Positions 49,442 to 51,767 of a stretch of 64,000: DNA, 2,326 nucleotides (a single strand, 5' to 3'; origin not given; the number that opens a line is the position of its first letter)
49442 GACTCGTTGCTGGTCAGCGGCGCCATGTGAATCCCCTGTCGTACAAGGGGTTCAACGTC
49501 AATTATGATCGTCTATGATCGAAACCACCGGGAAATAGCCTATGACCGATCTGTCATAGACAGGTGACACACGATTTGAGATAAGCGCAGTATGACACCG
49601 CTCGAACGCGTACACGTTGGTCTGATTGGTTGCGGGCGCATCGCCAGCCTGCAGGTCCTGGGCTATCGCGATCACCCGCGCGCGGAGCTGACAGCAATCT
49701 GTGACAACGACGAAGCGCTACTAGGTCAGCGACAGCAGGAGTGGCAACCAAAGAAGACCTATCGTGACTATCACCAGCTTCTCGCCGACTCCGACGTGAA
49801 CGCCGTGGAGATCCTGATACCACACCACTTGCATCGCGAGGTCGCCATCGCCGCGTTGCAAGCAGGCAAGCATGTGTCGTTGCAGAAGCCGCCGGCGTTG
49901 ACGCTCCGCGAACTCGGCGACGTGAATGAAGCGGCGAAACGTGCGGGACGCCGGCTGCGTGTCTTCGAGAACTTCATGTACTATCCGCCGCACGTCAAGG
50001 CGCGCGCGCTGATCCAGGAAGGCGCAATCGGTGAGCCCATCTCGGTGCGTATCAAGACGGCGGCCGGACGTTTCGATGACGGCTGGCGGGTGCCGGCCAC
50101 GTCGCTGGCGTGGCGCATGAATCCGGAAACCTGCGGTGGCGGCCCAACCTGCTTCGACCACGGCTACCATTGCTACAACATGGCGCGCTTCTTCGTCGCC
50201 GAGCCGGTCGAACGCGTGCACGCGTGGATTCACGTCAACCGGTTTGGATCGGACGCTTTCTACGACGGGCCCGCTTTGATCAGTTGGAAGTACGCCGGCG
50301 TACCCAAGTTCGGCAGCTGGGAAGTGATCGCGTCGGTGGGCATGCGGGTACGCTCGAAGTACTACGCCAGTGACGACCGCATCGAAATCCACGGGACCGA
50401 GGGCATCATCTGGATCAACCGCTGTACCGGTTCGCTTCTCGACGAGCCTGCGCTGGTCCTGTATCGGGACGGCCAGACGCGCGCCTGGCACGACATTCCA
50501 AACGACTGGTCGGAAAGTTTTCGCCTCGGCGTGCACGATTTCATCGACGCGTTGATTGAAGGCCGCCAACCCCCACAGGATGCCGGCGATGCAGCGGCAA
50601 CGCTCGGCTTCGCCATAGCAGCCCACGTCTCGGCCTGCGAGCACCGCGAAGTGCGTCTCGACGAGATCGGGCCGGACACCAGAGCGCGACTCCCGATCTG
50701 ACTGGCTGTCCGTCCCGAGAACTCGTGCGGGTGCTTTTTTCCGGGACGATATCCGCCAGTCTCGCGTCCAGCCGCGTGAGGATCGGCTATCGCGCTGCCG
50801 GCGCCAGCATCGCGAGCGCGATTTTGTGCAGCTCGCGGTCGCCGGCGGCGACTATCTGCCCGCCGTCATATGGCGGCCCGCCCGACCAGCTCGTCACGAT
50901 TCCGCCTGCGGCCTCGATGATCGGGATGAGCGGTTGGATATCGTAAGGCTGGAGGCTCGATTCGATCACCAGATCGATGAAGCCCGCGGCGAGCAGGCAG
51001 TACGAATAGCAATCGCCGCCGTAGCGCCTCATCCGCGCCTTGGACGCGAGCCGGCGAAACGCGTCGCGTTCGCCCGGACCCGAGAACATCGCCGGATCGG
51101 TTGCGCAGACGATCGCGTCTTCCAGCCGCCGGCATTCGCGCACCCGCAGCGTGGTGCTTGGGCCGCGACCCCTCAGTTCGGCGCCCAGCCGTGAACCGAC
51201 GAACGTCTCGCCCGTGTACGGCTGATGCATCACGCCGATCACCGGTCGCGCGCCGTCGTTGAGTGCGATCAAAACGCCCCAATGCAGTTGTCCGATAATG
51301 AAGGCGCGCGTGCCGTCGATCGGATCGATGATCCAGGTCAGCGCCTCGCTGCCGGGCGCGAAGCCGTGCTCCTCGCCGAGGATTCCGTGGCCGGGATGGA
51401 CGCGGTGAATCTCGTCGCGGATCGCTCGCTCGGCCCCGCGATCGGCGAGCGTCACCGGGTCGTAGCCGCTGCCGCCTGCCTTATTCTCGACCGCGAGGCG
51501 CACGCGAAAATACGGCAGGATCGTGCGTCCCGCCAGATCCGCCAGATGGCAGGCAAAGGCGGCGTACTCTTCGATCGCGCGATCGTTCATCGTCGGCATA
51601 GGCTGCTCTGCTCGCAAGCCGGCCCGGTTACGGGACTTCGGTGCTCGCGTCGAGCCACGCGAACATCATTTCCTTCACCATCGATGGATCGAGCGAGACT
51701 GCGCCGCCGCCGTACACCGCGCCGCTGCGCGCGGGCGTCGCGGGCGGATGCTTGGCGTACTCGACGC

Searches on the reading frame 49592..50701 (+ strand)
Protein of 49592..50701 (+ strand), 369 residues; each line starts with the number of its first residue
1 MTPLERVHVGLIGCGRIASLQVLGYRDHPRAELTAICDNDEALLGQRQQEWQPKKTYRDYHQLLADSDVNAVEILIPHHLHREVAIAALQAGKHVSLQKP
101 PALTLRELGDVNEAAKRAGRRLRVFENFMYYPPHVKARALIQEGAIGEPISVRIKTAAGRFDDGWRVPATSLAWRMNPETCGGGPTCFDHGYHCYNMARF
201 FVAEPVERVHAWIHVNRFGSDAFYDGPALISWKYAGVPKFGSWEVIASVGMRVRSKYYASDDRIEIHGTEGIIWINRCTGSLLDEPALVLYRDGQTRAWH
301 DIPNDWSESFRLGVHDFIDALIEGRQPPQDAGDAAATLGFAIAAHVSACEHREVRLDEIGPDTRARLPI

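Call 81: search_protein_families(library=pfam, proteins=[window:49592-50701:+], max_evalue=0.0001)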
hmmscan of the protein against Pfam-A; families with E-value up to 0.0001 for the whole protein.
window:49592-50701:+ (369 aa): 4 families
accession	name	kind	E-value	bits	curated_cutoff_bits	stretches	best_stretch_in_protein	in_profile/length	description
PF01408.29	GFO_IDH_MocA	-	5.7e-22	79.1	24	1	8-124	2-118/120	Oxidoreductase family, NAD-binding Rossmann fold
PF22725.1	GFO_IDH_MocA_C3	-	2.6e-17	63.4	27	1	135-273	2-123/124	GFO/IDH/MocA C-terminal domain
PF02894.22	GFO_IDH_MocA_C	-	2.7e-10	40.8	22.9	1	138-355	1-217/218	Oxidoreductase family, C-terminal alpha/beta domain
PF03447.22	NAD_binding_3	-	1.1e-05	26.5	24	1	13-124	1-115/116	Homoserine dehydrogenase, NAD binding domain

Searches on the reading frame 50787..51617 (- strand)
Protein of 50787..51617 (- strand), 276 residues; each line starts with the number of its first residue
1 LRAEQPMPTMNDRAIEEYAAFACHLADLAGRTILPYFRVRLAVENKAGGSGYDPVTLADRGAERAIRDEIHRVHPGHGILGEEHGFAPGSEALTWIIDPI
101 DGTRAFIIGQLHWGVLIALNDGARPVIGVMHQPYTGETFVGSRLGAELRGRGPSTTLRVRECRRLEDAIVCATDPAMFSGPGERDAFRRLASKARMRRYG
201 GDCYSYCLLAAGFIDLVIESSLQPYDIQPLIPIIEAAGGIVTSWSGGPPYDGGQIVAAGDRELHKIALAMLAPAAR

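Call 81: search_protein_families(library=pfam, proteins=[window:50787-51617:-], max_evalue=0.0001)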
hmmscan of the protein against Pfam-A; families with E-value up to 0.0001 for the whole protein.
window:50787-51617:- (276 aa): 1 family
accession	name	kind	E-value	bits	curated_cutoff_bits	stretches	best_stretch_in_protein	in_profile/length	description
PF00459.30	Inositol_P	-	8.3e-48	163.7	27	1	16-266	3-261/271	Inositol monophosphatase family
